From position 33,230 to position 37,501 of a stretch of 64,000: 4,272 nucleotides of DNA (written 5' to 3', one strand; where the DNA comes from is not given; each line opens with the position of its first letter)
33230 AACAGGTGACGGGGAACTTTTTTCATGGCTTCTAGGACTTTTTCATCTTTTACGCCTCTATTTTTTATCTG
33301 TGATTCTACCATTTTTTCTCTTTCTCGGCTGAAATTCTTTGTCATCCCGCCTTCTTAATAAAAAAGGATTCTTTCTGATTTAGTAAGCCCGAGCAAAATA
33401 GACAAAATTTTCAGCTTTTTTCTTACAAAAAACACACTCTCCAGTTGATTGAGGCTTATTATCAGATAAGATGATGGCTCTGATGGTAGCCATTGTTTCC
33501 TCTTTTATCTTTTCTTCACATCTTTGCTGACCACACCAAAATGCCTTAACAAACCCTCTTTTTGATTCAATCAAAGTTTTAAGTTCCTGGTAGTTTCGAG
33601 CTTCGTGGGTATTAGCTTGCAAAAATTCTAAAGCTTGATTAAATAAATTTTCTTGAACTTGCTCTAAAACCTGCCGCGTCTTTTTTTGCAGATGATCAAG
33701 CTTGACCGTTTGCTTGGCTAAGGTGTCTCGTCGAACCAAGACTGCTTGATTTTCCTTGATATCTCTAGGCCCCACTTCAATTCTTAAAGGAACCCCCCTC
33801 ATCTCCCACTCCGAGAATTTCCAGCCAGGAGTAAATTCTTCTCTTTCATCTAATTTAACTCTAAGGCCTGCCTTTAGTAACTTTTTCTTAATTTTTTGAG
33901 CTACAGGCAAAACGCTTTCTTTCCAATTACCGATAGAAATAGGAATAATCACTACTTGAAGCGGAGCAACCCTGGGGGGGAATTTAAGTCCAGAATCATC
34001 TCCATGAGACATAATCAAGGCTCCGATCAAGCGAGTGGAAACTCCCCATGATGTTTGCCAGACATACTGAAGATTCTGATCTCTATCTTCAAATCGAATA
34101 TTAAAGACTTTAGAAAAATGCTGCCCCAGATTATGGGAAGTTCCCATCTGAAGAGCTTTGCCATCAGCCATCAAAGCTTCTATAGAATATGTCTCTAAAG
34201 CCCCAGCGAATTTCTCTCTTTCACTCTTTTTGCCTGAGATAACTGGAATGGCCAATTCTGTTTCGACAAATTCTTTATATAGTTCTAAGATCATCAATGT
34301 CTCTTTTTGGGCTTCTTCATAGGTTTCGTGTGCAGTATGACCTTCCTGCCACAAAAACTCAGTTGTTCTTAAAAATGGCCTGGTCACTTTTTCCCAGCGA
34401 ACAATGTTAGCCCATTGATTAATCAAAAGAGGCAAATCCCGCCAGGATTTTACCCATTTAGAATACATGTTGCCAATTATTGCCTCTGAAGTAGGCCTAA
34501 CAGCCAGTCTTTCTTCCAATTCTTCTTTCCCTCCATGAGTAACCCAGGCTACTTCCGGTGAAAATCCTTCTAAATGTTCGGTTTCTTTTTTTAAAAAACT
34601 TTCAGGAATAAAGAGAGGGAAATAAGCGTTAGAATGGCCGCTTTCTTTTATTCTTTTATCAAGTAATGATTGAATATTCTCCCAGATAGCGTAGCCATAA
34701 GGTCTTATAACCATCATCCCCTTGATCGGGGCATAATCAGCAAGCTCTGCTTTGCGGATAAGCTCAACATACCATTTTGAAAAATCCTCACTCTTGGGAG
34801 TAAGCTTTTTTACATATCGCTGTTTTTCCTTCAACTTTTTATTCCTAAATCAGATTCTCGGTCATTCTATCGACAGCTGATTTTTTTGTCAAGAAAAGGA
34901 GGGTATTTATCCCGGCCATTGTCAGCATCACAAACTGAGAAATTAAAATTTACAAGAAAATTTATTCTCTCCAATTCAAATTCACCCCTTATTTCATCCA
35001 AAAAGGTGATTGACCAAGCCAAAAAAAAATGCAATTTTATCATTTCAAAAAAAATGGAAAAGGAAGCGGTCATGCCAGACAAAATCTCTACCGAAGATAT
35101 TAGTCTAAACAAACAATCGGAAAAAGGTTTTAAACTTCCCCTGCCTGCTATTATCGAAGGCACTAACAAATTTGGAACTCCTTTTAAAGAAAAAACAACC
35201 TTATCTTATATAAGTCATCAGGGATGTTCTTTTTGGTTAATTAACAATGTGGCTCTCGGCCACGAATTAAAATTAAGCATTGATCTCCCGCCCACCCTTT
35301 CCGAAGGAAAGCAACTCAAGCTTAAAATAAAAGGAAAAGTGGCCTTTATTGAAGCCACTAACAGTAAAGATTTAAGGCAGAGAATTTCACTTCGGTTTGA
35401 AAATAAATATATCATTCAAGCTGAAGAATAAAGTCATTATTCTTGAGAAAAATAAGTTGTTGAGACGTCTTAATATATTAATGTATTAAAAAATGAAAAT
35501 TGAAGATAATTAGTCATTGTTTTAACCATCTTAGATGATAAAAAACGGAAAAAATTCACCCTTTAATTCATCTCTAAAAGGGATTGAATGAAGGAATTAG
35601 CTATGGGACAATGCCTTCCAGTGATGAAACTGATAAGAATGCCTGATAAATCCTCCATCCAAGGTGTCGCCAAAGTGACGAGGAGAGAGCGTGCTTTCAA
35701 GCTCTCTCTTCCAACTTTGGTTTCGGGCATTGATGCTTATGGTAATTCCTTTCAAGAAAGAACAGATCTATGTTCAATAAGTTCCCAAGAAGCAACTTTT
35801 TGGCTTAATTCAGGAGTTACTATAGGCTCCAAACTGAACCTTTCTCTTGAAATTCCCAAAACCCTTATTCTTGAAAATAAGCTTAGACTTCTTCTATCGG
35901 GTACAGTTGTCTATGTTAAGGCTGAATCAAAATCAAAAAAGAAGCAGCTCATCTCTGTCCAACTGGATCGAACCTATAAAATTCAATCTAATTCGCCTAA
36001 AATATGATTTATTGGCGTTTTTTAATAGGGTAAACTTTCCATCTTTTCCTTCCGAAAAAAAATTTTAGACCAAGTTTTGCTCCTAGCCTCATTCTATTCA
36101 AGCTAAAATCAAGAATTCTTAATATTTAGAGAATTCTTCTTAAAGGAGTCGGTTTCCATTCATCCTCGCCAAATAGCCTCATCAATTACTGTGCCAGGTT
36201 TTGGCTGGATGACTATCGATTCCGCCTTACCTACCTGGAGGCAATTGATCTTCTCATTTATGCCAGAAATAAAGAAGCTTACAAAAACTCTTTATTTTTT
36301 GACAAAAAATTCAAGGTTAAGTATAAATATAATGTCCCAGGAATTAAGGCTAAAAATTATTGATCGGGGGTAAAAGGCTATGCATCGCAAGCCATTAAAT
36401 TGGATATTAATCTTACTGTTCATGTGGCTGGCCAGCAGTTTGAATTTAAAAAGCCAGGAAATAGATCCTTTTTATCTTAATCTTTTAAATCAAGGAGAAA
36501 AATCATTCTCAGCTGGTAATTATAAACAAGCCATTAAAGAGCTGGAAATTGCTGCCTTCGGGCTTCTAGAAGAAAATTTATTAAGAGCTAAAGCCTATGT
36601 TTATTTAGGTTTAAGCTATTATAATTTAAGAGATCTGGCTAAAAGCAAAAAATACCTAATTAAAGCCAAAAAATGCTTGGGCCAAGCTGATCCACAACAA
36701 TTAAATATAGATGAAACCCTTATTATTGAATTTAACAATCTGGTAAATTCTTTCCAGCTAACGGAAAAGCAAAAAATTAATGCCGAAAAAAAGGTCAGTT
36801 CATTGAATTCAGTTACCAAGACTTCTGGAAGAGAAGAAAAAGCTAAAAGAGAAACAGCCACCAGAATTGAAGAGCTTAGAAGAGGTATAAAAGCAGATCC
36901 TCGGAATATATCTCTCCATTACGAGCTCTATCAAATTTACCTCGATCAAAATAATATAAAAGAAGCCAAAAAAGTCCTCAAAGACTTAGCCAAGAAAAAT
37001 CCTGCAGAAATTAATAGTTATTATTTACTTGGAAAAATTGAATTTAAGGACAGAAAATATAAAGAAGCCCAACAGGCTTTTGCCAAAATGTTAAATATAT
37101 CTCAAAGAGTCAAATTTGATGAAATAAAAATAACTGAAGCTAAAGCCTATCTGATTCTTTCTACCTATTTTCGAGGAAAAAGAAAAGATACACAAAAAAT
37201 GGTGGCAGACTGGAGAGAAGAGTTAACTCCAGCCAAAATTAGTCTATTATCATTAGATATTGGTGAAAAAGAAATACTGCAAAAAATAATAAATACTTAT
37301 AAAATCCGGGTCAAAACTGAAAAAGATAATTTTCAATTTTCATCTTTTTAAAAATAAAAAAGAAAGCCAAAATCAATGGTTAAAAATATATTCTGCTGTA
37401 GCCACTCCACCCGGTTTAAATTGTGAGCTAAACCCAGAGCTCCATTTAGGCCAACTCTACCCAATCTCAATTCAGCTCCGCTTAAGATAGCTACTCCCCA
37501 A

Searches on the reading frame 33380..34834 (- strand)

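Call 73: search_protein_families(library=pfam, proteins=[window:33380-34834:-], max_evalue=0.00001)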
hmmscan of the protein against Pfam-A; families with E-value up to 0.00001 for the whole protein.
window:33380-34834:- (484 aa): 3 families
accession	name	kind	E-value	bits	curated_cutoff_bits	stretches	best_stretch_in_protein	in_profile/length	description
PF03129.25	HGTP_anticodon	-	6e-23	81.3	21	1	293-385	1-90/94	Anticodon binding domain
PF09180.16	ProRS-C_1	-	2.8e-22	79.1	31.5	1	415-484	1-71/71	Prolyl-tRNA synthetase, C-terminal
PF00587.30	tRNA-synt_2b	-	9.5e-21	75.1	29.3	1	104-275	5-177/179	tRNA synthetase class II core domain (G, H, P, S and T)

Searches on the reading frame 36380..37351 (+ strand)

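Call 74: search_protein_families(library=pfam, proteins=[window:36380-37351:+], max_evalue=0.00001)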
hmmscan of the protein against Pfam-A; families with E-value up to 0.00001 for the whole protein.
window:36380-37351:+ (323 aa): 5 families
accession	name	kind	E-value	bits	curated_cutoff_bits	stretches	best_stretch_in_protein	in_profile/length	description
PF23914.1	TPR_CcmH_CycH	-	9.9e-09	35.7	42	1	157-240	64-150/158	Cytochrome c-type biogenesis protein H TPR domain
PF14559.12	TPR_19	-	1.8e-08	35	25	1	164-219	12-67/68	Tetratricopeptide repeat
PF07719.23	TPR_2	-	2e-08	34.1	27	0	213-240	3-30/34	Tetratricopeptide repeat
PF13432.12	TPR_16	-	7.4e-08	33.1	32.7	0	185-238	5-58/65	Tetratricopeptide repeat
PF13428.12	TPR_14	-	4.7e-06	27.2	23.5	0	180-219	4-43/44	Tetratricopeptide repeat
